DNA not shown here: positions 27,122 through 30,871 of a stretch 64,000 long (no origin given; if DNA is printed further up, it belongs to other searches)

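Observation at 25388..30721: Unusual architecture of the 1777-aa ATPase: N-terminal ~420-aa globular region, ~800-aa helical/coiled-coil arm, a single AAA_5 core, and a C-terminal helical tail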

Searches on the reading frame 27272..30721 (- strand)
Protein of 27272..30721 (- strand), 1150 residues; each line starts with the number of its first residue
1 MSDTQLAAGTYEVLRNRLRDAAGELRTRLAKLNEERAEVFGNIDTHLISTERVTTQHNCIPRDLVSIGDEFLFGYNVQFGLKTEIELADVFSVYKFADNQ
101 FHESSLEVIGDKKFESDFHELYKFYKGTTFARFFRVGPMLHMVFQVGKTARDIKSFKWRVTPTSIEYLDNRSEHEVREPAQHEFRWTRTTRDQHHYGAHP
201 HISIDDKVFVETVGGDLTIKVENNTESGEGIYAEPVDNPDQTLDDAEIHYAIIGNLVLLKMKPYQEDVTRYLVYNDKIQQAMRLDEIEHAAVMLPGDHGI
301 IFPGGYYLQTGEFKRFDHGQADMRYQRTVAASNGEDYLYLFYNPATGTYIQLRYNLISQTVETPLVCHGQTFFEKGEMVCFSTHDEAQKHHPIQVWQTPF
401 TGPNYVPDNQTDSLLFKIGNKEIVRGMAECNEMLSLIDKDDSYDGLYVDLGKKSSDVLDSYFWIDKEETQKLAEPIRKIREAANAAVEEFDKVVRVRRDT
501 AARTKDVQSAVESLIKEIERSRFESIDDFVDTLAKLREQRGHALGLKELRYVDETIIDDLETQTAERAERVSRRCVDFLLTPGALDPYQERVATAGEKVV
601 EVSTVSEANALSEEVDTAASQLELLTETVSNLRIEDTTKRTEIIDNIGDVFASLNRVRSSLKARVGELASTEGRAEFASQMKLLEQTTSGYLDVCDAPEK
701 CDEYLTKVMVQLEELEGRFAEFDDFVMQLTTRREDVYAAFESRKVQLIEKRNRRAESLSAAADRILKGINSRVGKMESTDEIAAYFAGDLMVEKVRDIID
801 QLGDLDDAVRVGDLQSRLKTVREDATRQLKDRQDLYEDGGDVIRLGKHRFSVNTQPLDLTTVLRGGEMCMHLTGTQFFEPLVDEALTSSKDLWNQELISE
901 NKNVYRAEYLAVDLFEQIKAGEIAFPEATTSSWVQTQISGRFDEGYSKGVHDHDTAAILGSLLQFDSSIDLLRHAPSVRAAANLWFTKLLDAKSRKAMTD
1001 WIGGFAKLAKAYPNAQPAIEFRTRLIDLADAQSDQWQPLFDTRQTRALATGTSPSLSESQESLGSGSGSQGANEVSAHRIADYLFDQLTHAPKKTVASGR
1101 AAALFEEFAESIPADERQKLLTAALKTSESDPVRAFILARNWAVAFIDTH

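Call 59: predict_structure(alignment_id=A2)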
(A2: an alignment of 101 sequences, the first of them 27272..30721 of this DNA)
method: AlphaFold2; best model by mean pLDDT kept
length: 1150 residues; sequences in the alignment: 101
mean_pLDDT: 86.2   pTM: 0.56
mean pLDDT of the five models: 86.2, 83.6, 82.0, 81.3, 80.3
residues with pLDDT >= 90: 533; 70-90: 531; 50-70: 64; < 50: 22
segments of 3 or more residues with pLDDT < 50: 1-3, 1059-1071
pLDDT, mean of each block of 10 residues (from residue 1): 51 90 97 93 92 92 94 89 87 94 92 95 93 94 93 95 92 90 95 89 94 88 77 91 92 96 94 93 94 95 95 90 93 93 92 95 93 94 91 95 81 90 95 88 82 96 95 97 91 86 92 92 87 90 90 91 92 88 85 84 77 82 80 80 84 81 71 69 78 80 82 78 76 84 81 82 87 83 83 89 83 88 83 66 59 58 83 79 82 76 88 89 86 90 76 93 89 91 94 94 89 89 96 93 66 52 41 81 93 86 90 86 77 89 84
secondary structure, 60 per line:
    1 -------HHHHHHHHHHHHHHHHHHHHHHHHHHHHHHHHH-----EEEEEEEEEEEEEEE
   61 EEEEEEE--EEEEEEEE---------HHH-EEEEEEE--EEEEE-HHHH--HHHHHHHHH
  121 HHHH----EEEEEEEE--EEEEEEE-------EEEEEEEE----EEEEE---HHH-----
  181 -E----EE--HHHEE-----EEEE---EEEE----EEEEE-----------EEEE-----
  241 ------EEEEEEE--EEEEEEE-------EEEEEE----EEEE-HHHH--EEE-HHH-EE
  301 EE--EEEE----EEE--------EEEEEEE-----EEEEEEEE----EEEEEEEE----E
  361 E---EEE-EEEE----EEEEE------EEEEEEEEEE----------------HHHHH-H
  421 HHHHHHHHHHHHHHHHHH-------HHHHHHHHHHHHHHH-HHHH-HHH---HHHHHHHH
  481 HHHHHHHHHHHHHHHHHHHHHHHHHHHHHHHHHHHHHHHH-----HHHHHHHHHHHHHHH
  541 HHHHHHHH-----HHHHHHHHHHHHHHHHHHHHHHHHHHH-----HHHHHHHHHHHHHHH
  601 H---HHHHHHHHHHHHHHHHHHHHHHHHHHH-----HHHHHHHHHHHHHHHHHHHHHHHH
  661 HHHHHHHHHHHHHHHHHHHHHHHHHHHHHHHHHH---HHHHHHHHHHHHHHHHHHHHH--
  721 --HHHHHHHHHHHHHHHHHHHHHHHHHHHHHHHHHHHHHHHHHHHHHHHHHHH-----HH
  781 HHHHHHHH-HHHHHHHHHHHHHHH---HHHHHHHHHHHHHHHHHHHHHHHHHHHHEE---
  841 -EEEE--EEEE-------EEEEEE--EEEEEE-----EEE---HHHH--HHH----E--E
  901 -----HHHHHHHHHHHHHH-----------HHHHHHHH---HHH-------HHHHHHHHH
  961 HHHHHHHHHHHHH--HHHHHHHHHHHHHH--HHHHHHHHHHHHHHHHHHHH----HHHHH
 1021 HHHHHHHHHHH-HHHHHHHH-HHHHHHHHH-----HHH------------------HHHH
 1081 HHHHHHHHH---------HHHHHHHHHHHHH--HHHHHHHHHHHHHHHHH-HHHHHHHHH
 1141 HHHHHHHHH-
elements in order (helices of 4 or more, strands of 3 or more residues): H8-40 E46-67 E70-77 E91-97 E100-104 H106-109 H112-124 E129-136 E139-145 E153-160 E165-169 E201-204 E208-211 E216-220 E232-235 E247-253 E256-262 E270-275 E280-283 H285-288 E291-293 E299-302 E305-308 E313-315 E324-330 E336-343 E348-355 E365-367 E369-372 E377-381 E388-397 H414-418 H420-438 H446-460 H462-465 H473-520 H526-548 H554-580 H586-601 H605-631 H637-694 H698-718 H723-773 H779-788 H790-804 H808-835 E842-845 E848-851 E859-864 E867-872 E878-880 H884-887 H906-919 H931-938 H952-973 H976-989 H992-1011 H1016-1031 H1033-1040 H1042-1050 H1077-1089 H1099-1111 H1114-1130 H1132-1149

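Call 64: fold_search(model_id=the predicted structure, library=pdb)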
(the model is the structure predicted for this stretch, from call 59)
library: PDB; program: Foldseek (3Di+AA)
matches with E <= 10: 642; with E <= 0.001: 39
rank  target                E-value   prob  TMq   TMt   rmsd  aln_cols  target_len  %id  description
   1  8j07_i8               2.9e-06  0.90  0.08  0.07  61.9      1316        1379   10  96nm repeat of human respiratory doublet microtubule and associated axonemal complexes (released 2023-07-26)
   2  1xi4_A                2.0e-05  0.93  0.11  0.08  65.0      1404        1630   11  Clathrin D6 Coat (released 2004-11-02)
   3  8asv_A                3.3e-05  0.75  0.07  0.07  30.6      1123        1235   11  Cryo-EM structure of yeast Elongator complex (released 2022-12-07)
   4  7pi2_J                3.9e-05  1.00  0.13  0.35  16.2       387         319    9  PfCyRPA bound to monoclonal antibody Cy.003 Fab fragment (released 2022-02-09)
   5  7pi2_D                4.4e-05  1.00  0.13  0.34  16.2       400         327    7  PfCyRPA bound to monoclonal antibody Cy.003 Fab fragment (released 2022-02-09)
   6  9d1i_A                4.6e-05  1.00  0.13  0.32  17.3       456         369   10  Structure of Ubiquitin bound to KLHDC3-EloB/C (released 2024-11-20)
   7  8qcb_C                4.8e-05  1.00  0.11  0.24  17.6       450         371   10  CryoEM structure of a S. Cerevisiae Ski2387 complex in the open state (released 2023-11-08)
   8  7k58_C                5.5e-05  0.63  0.08  0.03  64.9      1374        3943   10  Structure of outer-arm dyneins bound to microtubule with microtubule binding state 1(MTBS-1) (released 2021-09-29)
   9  9e5c_7g               6.8e-05  1.00  0.13  0.23  17.7       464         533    8  Cryo-EM structure of 96 nm repeat of microtubule doublet from T. brucei flagellum (released 2025-03-12)
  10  5o7x_A                8.9e-05  1.00  0.12  0.19  31.6       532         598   10  CRYSTAL STRUCTURE OF S. CEREVISIAE CORE FACTOR AT 3.2A RESOLUTION (released 2017-08-02)
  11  2w38                  9.7e-05  1.00  0.13  0.28  16.2       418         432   10  Crystal structure of the pseudaminidase from Pseudomonas aeruginosa (released 2008-12-23)
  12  9y6s_7K               1.0e-04  0.33  0.06  0.05  80.5      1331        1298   10  96-nm repeat of the Leishmania tarentolae doublet microtubule (released 2025-12-17)
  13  9n73_LI               1.1e-04  0.99  0.12  0.19  30.4       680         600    8  SSU processome maturation and disassembly, State G (released 2025-10-29)
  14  9d5n_CH               1.2e-04  0.94  0.08  0.13  23.2       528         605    8  48-nm doublet microtubule from Trichomonas vaginalis strain G3 (released 2025-05-14)
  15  8glv_DA               1.3e-04  0.91  0.11  0.04  49.9      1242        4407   12  96-nm repeat unit of doublet microtubules from Chlamydomonas reinhardtii flagella (released 2023-05-31)
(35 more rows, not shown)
